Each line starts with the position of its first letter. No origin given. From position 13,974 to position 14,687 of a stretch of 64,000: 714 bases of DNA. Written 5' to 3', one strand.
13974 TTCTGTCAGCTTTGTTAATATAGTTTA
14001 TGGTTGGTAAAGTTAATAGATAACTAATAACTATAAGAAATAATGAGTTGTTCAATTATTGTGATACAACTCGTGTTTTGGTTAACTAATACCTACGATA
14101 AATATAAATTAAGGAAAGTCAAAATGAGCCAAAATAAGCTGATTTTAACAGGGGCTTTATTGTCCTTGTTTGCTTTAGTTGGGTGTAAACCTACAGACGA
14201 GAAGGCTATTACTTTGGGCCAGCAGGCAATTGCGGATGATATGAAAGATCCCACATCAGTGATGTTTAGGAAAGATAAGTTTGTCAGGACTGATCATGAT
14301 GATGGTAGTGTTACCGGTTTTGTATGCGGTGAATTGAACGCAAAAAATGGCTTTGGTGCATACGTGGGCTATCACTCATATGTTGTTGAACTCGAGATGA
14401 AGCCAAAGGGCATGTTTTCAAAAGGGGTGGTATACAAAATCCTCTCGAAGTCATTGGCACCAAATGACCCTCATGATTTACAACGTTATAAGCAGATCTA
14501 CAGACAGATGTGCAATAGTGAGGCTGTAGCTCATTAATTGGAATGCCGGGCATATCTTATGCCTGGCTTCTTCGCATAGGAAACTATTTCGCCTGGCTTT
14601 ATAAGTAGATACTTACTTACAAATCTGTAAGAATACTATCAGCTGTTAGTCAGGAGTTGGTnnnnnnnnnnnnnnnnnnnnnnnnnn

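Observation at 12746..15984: Cell-envelope moron cluster inside the replication module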

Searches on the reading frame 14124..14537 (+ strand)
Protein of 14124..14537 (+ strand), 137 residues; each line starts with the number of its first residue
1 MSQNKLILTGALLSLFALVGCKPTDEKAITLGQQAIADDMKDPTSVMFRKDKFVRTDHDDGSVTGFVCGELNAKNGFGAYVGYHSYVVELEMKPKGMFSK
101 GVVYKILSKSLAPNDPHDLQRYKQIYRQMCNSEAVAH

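Call 5: search_protein_families(library=pfam, proteins=[window:14124-14537:+], max_evalue=0.01)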
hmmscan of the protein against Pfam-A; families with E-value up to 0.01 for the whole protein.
window:14124-14537:+ (137 aa): 0 families

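Call 10: search_protein_families(library=phrogs, proteins=[window:14124-14537:+], max_evalue=0.01)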
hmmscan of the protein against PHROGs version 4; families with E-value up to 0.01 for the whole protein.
window:14124-14537:+ (137 aa): 7 families
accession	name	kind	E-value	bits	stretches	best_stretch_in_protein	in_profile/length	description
phrog_2320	-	unknown function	1.5e-38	133.3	1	5-135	19-142/171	-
phrog_36625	-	unknown function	1.3e-10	42.5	1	25-87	21-79/215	-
phrog_35207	-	unknown function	5.1e-09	37.1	1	16-88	12-71/193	-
phrog_16400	-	unknown function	4.8e-07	30.6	1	27-89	197-251/272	-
phrog_20234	-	unknown function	1.4e-06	28.8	1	11-86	13-86/266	-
phrog_13160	-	unknown function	3.6e-06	28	1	25-95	61-125/139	-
phrog_21797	-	unknown function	0.0015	19.2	1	33-88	23-65/252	-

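Call 11: search_protein_families(library=ncbifam, proteins=[window:14124-14537:+], max_evalue=0.01)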
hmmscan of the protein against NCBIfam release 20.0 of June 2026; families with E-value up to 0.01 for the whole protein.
window:14124-14537:+ (137 aa): 0 families

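Call 12: search_protein_families(library=padloc, proteins=[window:14124-14537:+], max_evalue=0.01)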
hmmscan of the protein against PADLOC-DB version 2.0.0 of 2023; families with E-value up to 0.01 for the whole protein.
window:14124-14537:+ (137 aa): 0 families

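Call 20: find_homologous_proteins(query=window:14124-14534:+, max_evalue=0.001)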
Query window:14124-14534:+ (137 aa): 5 proteins with E <= 0.001 among 14 candidates.
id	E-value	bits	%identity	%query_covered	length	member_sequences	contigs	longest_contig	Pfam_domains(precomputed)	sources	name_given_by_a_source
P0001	4.6e-80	284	93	100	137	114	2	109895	-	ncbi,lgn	ncbi:TPA: hypothetical protein ACQ8HV_002974 [Escherichia coli]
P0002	3.8e-59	216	98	74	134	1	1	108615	-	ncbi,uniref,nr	ncbi:hypothetical protein QM071_24765 [Escherichia coli]|uniref:hypothetical protein n=1 Tax=Escheri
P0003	6.5e-51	190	64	100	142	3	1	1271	-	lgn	-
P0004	4.7e-41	158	90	61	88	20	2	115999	-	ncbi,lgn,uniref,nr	ncbi:hypothetical protein [Escherichia coli]|uniref:hypothetical protein n=1 Tax=Escherichia coli Ta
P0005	7.3e-28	115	46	89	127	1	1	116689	-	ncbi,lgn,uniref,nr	ncbi:hypothetical protein [Enterobacter hormaechei]|uniref:hypothetical protein n=1 Tax=Enterobacter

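Call 22: search_solved_structures(query=window:14124-14534:+, max_evalue=10)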
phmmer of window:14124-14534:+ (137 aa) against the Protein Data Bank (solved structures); distinct sequences matched with E-value up to 10: 0.

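Call 30: search_protein_representatives(protein=window:14124-14534:+)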
Query: 137 residues. Proteins with E-value up to 0.001 (for the whole library): 1280; up to 1e-10: 30; up to 1e-30: 2. The best 150 are listed.
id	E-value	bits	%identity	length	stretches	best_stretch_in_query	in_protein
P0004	1.5e-41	157.8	92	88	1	1-80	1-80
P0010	3.5e-32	127.5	51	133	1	3-132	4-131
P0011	1.4e-27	112.7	50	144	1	8-133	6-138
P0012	1.3e-24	103.0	50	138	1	13-115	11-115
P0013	5.7e-19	84.8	43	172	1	11-99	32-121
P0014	1.3e-18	83.6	46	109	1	17-106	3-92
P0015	1.3e-17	80.4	43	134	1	11-106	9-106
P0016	3.6e-17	78.9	41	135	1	13-99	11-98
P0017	1.6e-16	76.8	44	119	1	12-107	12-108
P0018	1.1e-15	74.1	40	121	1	13-107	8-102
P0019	1.6e-15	73.6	37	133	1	12-136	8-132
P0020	1.4e-13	67.3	54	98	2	70-117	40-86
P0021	1.2e-12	64.4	50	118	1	11-91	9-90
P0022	3.2e-12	63.0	42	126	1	15-95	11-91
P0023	3.4e-12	62.9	48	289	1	11-89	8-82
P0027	5.9e-12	62.1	46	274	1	11-92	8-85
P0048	9.5e-10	54.9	39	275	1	3-96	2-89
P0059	4.2e-09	52.8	28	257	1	9-135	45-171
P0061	4.6e-09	52.7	36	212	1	14-99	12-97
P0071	2.0e-08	50.7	33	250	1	15-103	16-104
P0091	4.6e-08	49.5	47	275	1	34-95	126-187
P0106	6.9e-08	48.9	37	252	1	11-99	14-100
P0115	1.0e-07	48.3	49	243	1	15-88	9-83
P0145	3.7e-07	46.5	42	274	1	30-89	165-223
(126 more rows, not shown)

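Call 32: search_protein_families(library=pfam, alignment_id=A1, max_evalue=1)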
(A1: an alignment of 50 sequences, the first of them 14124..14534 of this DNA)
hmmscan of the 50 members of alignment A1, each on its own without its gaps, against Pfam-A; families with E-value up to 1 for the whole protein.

A. member 1, window:14124-14534:+ (137 aa): 0 families

B. families by the number of members that match (of 50 scanned): 12 families
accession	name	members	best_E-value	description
PF08139.17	LPAM_1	5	0.0025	Prokaryotic membrane lipoprotein lipid attachment site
PF13627.12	LptM_cons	2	0.11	LPS-assembly lipoprotein LptM, conserved region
PF00331.26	Glyco_hydro_10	1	0.013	Glycosyl hydrolase family 10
PF09414.15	RNA_ligase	1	0.042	RNA ligase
PF20101.4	DUF6491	1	0.061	Family of unknown function (DUF6491)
PF12197.13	lci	1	0.073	LCI fold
PF12093.14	bCoV_NS8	1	0.076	Betacoronavirus NS8 protein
PF01725.21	Ham1p_like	1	0.085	Ham1 family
PF20404.3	DUF6694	1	0.088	Family of unknown function (DUF6694)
PF20098.4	DUF6488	1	0.1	Family of unknown function (DUF6488)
PF22567.2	UBA_9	1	0.13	UBA-like domain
PF14097.11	SpoVAE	1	0.14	Stage V sporulation protein AE1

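Call 39: predict_structure(alignment_id=A1)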
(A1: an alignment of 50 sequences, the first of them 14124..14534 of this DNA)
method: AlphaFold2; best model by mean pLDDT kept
length: 137 residues; sequences in the alignment: 50
mean_pLDDT: 90.9   pTM: 0.79
mean pLDDT of the five models: 90.9, 88.2, 88.2, 85.5, 84.3
residues with pLDDT >= 90: 100; 70-90: 30; 50-70: 7; < 50: 0
segments of 3 or more residues with pLDDT < 50: none
pLDDT, mean of each block of 10 residues (from residue 1): 69 77 89 97 97 96 96 95 97 87 95 95 95 85
secondary structure, 60 per line:
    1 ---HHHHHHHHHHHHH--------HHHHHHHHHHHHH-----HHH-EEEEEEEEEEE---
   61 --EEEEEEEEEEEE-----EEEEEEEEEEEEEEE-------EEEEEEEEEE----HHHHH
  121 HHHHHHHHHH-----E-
elements in order: H4-16 H25-37 E47-57 E63-74 E80-94 E102-111 H116-130

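Call 46: find_encoding_contigs(protein=P0010, flank=6000, max_places=4)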
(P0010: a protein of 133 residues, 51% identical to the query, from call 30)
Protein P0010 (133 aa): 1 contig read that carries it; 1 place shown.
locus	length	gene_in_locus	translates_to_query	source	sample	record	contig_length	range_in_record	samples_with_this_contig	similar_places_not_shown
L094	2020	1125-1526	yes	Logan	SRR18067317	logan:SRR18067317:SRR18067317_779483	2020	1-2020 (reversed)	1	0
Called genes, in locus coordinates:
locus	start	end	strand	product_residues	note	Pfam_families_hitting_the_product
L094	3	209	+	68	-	?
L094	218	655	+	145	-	PF13957:YafO_toxin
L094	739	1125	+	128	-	-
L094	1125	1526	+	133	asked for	-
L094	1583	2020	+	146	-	?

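Call 47: find_encoding_contigs(protein=P0005, flank=6000, max_places=3)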
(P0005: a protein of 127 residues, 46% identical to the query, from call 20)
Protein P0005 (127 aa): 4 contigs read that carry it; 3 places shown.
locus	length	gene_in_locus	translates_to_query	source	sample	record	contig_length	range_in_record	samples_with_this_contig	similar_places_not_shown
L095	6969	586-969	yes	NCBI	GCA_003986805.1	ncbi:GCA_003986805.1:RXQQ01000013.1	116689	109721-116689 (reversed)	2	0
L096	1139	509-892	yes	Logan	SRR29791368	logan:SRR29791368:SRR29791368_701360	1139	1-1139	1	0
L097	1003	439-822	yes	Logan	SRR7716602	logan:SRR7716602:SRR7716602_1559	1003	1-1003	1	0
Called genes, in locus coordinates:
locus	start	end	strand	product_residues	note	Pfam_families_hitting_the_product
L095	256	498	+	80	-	PF04606:Ogr_Delta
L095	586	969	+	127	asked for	-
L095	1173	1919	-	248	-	PF06629:MipA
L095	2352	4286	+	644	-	PF08298:AAA_PrkA, PF06798:PrkA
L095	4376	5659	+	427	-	PF04285:DUF444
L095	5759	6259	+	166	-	PF04073:tRNA_edit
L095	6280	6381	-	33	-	-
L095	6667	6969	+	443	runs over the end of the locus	PF07690:MFS_1, PF13347:MFS_2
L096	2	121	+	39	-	?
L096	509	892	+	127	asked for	-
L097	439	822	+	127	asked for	-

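Call 48: search_dna_similar(query=window:14124-14534:+, collection=phages, mode=protein, max_evalue=0.001, max_rows=60, rows=spread)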
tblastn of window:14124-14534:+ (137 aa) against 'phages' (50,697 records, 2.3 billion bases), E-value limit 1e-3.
Records with a match: 12; places in all: 12; records where one place covers at least 80% of the query: 4.
Best place of each record, by identity: <60% 12.
By first word of the organism name: Salmonella 4; Klebsiella 3; Escherichia 2; Pseudomonas 1; Acinetobacter 1; Paracoccus 1.
By host as written in the record: Salmonella enterica subsp. salamae 241/01 II 2; Salmonella enterica subsp. salamae 200/01 II 2; Escherichia coli 1; - 1; Pseudomonas aeruginosa 1; Acinetobacter baumannii 9102 1; Paracoccus kondratievae NCIMB 13773T 1; Klebsiella pnuemoniae OMCS-21-1430 1; and 2 more.
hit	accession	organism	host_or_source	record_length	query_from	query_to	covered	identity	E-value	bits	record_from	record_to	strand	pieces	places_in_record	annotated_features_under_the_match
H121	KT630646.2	Salmonella phage SEN5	Salmonella enterica subsp. salamae ...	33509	4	116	82%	51.8%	5e-30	118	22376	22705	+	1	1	hypothetical protein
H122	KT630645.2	Salmonella phage SEN4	Salmonella enterica subsp. salamae ...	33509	4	116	82%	51.8%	5e-30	118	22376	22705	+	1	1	hypothetical protein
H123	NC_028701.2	Salmonella phage SEN5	Salmonella enterica subsp. salamae ...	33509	4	116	82%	51.8%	5e-30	118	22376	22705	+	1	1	hypothetical protein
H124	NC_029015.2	Salmonella phage SEN4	Salmonella enterica subsp. salamae ...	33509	4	116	82%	51.8%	5e-30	118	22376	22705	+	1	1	hypothetical protein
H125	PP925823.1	Escherichia phage LMessi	Escherichia coli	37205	12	93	60%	41.9%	7e-12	67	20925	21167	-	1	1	hypothetical protein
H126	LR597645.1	Escherichia phage Fraca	-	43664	12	93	60%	40.7%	1e-11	66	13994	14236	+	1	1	hypothetical protein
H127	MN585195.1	Pseudomonas phage AUS531phi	Pseudomonas aeruginosa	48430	12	94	61%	37.3%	7e-10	61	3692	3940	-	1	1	SPOR superfamily protein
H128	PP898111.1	Acinetobacter phage phi9102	Acinetobacter baumannii 9102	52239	12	88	56%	38.8%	2e-6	51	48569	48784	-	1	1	record has no annotation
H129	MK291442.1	Paracoccus phage vB_PkoS_Pkon1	Paracoccus kondratievae NCIMB 13773T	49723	22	104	61%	33.3%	2e-6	51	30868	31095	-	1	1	peptidoglycan-binding domain-containing protein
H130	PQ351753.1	Klebsiella phage vB_VIPKPNMC05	Klebsiella pnuemoniae OMCS-21-1430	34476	29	87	43%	39.0%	1e-5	49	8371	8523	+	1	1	hypothetical protein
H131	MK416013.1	Klebsiella phage ST16-OXA48phi5.1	Klebsiella pneumoniae ST16-OXA48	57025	23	82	44%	36.1%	5e-4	44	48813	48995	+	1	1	none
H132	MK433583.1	Klebsiella phage ST899-OXA48phi17.2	Klebsiella pneumoniae ST899-OXA48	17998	29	87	43%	35.6%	3e-4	45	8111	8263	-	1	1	hypothetical protein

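Call 49: search_protein_families(library=pfam, proteins=[P0023, P0027, P0048, P0059, P0061, P0071, P0091, P0106, P0115, P0145], max_evalue=0.01)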
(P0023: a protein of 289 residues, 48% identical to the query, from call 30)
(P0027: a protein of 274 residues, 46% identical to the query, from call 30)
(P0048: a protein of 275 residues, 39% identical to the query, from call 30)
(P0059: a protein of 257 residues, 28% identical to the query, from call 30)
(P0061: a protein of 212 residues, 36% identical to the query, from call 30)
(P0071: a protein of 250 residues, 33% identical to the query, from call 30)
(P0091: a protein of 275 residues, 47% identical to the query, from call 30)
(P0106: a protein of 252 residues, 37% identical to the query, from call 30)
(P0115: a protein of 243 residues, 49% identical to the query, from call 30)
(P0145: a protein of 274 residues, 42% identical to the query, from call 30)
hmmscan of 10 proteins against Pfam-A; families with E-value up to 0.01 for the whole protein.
P0023 (289 aa): 0 families

P0027 (274 aa): 0 families

P0048 (275 aa): 1 family
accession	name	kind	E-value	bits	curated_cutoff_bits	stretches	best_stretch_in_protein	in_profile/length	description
PF18402.7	Thioredoxin_14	-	0.006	17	30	1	79-185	76-183/255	Thioredoxin-like domain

P0059 (257 aa): 2 families
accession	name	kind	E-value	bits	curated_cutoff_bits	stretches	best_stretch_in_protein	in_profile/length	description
PF08239.17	SH3_3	-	7.4e-07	29.7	27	1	201-246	3-49/54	Bacterial SH3 domain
PF06347.19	SH3_4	-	3.1e-05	24.1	24.1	1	200-238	4-43/56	Bacterial SH3 domain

P0061 (212 aa): 1 family
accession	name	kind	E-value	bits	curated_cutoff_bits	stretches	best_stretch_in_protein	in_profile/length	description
PF05036.18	SPOR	-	2.8e-09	37.6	21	1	139-209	2-75/76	SPOR domain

P0071 (250 aa): 1 family
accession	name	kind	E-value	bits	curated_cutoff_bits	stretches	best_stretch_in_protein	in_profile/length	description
PF05036.18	SPOR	-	3e-14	53.5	21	1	177-247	3-76/76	SPOR domain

P0091 (275 aa): 0 families

P0106 (252 aa): 1 family
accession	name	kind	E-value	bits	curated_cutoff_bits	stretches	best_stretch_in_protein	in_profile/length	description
PF05036.18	SPOR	-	3.1e-10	40.7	21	1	178-247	2-74/76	SPOR domain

P0115 (243 aa): 0 families

P0145 (274 aa): 1 family
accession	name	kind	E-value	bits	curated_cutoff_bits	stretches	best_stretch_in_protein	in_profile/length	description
PF13511.11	DUF4124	-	0.0087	16.7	22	1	61-92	3-35/56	Domain of unknown function (DUF4124)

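Call 50: get_annotated_region(hit=H123, flank=4000)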
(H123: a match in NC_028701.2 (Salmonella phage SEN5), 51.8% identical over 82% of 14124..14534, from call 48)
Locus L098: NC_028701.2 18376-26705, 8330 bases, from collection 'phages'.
description: Salmonella phage SEN5, complete genome.
organism: Salmonella phage SEN5 (NCBI taxid 1647466)
taxonomy: Viruses; Duplodnaviria; Heunggongvirae; Uroviricota; Caudoviricetes; Peduoviridae; Senquatrovirus; Senquatrovirus SEN4
host: Salmonella enterica subsp. salamae 241/01 II; source: feces; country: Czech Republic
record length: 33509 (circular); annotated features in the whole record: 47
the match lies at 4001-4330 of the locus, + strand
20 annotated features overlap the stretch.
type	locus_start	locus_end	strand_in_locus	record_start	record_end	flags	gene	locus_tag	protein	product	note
CDS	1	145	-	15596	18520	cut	-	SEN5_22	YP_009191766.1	tail length tape measure protein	-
CDS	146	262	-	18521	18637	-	-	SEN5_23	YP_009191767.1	tail protein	-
CDS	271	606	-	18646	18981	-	-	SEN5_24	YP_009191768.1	tail protein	-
CDS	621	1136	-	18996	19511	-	-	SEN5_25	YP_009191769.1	head closure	-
CDS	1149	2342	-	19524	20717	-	-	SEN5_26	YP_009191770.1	tail sheath subtilisin-like domain-containing protein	-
CDS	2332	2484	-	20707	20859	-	-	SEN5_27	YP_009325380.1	hypothetical protein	-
CDS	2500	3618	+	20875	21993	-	-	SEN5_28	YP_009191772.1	tail protein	-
CDS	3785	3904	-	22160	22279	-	-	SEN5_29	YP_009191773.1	hypothetical protein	late control protein ogr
CDS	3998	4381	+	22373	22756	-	-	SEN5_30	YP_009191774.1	hypothetical protein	-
CDS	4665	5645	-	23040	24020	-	-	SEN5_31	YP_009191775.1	integrase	-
CDS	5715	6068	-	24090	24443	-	-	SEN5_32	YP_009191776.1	transcriptional regulator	-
CDS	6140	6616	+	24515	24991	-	-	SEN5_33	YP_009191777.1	hypothetical protein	-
CDS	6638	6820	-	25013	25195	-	-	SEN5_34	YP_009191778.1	hypothetical protein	-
CDS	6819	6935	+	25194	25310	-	-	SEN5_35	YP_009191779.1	hypothetical protein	-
CDS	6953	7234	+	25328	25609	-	-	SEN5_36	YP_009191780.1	Cox-like excisionase and repressor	-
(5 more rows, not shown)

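Call 56: find_encoding_contigs(protein=P0012, flank=7000, max_places=3)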
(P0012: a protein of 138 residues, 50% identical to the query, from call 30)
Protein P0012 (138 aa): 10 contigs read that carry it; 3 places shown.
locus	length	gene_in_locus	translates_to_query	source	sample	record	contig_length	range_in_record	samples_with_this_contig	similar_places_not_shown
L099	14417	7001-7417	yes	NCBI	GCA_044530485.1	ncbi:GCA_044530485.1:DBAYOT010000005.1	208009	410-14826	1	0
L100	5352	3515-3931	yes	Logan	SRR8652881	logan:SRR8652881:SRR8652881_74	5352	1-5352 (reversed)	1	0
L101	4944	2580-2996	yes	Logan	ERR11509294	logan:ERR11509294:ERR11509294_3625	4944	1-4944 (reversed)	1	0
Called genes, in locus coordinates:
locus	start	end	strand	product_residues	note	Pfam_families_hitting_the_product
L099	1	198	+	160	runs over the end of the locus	PF20557:DnaT_2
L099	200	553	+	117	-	-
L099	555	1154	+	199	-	-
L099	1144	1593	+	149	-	PF13554:Phage_tail_terminator_5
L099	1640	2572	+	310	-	PF08813:Phage_tail_3, PF13895:Ig_2 (weak), PF13927:Ig_3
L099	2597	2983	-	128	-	-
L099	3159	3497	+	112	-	PF08748:Phage_TAC_4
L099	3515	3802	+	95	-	PF08809:DUF1799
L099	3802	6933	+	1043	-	PF06791:TMP_2, PF09718:Tape_meas_lam_C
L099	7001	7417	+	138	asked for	-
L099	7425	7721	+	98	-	PF09397:FtsK_gamma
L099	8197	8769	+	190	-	-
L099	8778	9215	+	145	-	PF13957:YafO_toxin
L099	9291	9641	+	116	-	PF05939:Phage_min_tail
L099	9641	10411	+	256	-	PF05100:Phage_tail_L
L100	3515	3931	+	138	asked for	-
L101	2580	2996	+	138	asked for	-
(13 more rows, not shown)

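Call 57: find_encoding_contigs(protein=P0019, flank=7000, max_places=3)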
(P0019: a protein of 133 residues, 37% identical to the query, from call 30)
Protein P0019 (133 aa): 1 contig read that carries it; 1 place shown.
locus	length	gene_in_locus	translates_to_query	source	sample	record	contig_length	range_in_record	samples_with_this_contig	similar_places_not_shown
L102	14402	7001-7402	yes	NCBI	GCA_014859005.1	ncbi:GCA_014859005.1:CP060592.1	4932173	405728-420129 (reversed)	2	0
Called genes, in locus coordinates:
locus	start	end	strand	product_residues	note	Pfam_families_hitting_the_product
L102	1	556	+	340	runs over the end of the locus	PF00296:Bac_luciferase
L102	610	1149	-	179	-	PF06210:DUF1003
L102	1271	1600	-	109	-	-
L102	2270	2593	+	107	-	-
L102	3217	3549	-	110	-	-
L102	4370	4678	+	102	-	PF26233:NicX (weak)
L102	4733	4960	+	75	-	PF10965:DUF2767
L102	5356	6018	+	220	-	-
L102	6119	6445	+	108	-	PF01381:HTH_3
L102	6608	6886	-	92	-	PF12587:DUF3761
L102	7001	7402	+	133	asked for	-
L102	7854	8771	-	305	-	PF01226:Form_Nir_trans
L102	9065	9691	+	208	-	PF00005:ABC_tran, PF02463:SMC_N (faint), PF13304:AAA_21 (weak)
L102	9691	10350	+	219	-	PF03379:CcmB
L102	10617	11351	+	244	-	PF01578:Cytochrom_C_asm, PF27518:CcmC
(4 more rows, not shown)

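Call 58: find_encoding_contigs(protein=P0015, flank=7000, max_places=3)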
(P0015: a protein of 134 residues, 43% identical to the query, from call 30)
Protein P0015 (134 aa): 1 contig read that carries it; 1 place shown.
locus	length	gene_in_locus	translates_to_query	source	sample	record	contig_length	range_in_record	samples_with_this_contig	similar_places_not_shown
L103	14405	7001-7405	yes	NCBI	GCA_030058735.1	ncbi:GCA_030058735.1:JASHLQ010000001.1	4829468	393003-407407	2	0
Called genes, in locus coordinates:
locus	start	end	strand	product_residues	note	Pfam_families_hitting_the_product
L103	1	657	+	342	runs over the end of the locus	-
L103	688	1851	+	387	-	PF12789:PTR (faint)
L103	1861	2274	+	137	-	-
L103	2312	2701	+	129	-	-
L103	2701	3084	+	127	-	-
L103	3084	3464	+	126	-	-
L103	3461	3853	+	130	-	PF13554:Phage_tail_terminator_5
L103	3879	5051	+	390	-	PF18906:Phage_tube_2, PF02368:Big_2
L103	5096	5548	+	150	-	PF27119:Phage_YdaY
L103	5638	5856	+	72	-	-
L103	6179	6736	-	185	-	-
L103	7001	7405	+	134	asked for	-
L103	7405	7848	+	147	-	-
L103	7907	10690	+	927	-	PF06791:TMP_2, PF24622:TMP_4, PF09718:Tape_meas_lam_C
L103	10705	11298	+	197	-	-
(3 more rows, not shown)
